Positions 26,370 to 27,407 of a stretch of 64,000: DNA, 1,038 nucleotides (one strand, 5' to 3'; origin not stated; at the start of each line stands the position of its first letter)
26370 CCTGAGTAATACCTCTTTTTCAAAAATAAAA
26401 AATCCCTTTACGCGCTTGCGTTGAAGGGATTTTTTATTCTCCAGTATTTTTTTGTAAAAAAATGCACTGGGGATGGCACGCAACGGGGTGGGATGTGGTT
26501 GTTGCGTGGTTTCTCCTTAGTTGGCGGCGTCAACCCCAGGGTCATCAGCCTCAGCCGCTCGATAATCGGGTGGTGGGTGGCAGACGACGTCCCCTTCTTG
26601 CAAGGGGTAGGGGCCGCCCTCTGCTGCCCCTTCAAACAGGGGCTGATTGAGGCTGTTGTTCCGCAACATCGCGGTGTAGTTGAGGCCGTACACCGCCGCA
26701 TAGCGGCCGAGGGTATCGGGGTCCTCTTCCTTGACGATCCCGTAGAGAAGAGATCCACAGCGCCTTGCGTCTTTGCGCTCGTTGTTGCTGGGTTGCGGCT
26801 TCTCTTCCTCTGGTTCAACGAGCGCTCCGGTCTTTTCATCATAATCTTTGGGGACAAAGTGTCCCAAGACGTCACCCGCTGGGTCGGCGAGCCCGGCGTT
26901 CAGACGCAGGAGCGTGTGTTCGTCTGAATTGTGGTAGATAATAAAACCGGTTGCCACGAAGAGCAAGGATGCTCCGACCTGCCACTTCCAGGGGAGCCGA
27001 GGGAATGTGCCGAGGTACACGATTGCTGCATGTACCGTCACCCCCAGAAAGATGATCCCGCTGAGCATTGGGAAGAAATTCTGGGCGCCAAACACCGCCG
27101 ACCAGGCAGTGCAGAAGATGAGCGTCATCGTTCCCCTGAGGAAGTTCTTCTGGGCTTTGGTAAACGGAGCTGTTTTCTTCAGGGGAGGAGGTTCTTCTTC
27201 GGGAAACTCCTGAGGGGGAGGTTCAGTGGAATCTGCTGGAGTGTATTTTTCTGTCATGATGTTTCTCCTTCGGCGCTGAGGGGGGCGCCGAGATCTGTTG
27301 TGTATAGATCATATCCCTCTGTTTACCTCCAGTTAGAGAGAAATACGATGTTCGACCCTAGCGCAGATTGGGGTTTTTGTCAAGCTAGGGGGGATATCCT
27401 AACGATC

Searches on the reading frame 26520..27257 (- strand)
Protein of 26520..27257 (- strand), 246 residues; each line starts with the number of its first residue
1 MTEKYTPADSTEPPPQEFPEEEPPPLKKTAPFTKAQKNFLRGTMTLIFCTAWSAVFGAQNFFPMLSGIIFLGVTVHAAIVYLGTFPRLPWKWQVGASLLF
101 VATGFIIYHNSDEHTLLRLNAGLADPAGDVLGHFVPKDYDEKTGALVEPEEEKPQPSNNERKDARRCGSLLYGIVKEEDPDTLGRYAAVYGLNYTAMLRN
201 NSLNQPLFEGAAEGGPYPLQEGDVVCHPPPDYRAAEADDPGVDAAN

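Call 15: find_encoding_contigs(protein=window:26520-27257:-, flank=10000, max_places=10)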
Protein window:26520-27257:- (246 aa): no gene with exactly this product is on record in the collection.

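Call 59: search_protein_families(library=pfam, proteins=[window:26520-27257:-], max_evalue=0.01)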
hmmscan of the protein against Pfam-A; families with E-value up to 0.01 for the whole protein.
window:26520-27257:- (246 aa): 0 families

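Call 60: find_homologous_proteins(query=window:26520-27257:-, max_evalue=0.001)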
Query window:26520-27257:- (246 aa): 1 proteins with E <= 0.001 among 994 candidates.
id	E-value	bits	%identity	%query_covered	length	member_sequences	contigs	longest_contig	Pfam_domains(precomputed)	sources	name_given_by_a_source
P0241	1.4e-167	574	100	100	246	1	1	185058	-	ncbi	-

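Call 68: search_protein_representatives(protein=window:26520-27257:-)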
Query: 246 residues. Proteins with E-value up to 0.001 (for the whole library): 1; up to 1e-10: 1; up to 1e-30: 1. The best 1 are listed.
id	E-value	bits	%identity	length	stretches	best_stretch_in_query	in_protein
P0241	4.4e-168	573.5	100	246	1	1-246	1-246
